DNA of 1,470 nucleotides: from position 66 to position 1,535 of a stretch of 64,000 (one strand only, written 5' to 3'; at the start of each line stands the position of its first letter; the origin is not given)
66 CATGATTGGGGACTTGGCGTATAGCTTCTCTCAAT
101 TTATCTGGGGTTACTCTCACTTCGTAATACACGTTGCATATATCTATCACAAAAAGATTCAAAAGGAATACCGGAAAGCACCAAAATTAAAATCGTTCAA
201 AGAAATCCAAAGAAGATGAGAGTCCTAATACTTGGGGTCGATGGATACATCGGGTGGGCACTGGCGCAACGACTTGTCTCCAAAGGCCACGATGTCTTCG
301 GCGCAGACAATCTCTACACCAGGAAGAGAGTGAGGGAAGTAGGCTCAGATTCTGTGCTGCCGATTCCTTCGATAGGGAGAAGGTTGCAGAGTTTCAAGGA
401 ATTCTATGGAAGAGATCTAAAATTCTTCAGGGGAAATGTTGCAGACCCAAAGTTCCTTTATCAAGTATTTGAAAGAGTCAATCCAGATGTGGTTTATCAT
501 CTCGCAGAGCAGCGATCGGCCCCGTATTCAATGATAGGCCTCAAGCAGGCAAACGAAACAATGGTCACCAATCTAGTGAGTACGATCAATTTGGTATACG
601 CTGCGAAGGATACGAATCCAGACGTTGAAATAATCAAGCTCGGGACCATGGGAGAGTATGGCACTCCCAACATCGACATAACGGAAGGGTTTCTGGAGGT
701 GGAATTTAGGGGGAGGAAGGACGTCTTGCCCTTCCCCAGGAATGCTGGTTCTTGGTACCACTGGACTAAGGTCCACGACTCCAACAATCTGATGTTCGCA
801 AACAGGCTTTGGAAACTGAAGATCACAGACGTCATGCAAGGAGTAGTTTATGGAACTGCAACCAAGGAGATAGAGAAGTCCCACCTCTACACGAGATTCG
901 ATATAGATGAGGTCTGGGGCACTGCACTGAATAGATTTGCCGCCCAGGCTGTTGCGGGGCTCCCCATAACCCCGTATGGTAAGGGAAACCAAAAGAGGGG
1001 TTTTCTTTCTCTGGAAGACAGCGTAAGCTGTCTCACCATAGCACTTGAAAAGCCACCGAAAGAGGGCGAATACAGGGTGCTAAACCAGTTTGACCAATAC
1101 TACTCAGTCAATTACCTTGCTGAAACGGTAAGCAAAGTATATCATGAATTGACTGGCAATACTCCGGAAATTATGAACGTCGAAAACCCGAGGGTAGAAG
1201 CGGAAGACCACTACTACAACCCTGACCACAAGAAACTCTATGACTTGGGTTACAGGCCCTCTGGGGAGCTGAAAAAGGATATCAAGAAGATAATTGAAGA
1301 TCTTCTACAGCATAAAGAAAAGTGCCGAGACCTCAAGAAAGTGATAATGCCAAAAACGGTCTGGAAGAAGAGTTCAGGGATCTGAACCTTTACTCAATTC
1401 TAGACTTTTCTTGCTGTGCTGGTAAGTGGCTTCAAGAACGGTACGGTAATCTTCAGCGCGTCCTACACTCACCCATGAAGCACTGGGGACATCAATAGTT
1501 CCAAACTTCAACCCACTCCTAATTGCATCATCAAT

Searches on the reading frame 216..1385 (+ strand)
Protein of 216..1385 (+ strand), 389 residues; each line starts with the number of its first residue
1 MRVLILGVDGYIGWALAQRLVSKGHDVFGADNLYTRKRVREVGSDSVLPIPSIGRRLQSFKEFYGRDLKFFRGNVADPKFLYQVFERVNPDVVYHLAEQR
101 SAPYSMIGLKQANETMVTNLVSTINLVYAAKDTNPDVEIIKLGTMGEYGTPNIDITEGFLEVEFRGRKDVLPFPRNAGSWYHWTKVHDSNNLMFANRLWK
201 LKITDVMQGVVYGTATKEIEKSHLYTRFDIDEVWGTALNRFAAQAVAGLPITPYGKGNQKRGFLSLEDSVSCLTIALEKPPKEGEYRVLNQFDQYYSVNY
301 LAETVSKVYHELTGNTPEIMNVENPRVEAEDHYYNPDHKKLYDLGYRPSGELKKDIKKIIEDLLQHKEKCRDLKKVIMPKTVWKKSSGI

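Call 12: search_protein_families(library=ncbifam, max_evalue=0.00001, proteins=[window:216-1385:+])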
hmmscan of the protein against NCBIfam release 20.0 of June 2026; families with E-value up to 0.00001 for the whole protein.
window:216-1385:+ (389 aa): 9 families
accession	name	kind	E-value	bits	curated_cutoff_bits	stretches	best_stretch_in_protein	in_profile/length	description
NF041015.1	UDPsulfquin_syn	equivalog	5e-182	605.1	575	1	1-384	1-384/384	UDP-sulfoquinovose synthase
TIGR01181.1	dTDP_gluc_dehyt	equivalog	1.9e-14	53.5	365.1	1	240-372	194-320/321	dTDP-glucose 4,6-dehydratase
TIGR04180.1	EDH_00030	hypoth_equivalog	2.1e-09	36.9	475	1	3-152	1-129/297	NAD-dependent 4,6-dehydratase LegB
NF007490.0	PRK10084.1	subfamily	8e-09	34.9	649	0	244-375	214-346/361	dTDP-glucose 4,6-dehydratase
TIGR01179.1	galE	equivalog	2.2e-08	33.3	262.3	1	2-151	1-128/332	UDP-glucose 4-epimerase GalE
NF008872.0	PRK11908.1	equivalog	3.7e-08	32.8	294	0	238-372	198-344/349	bifunctional UDP-4-keto-pentose/UDP-xylose synthase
TIGR02622.1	CDP_4_6_dhtase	equivalog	1.1e-06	28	278.45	1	71-169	59-152/352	CDP-glucose 4,6-dehydratase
NF007582.0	PRK10217.1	equivalog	4.9e-06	25.9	698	0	243-320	206-281/355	dTDP-glucose 4,6-dehydratase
NF005998.1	PRK08125.1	equivalog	6.5e-06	24.8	777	0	2-31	317-347/649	bifunctional UDP-4-amino-4-deoxy-L-arabinose formyltransferase/UDP-glucuronic acid oxidase ArnA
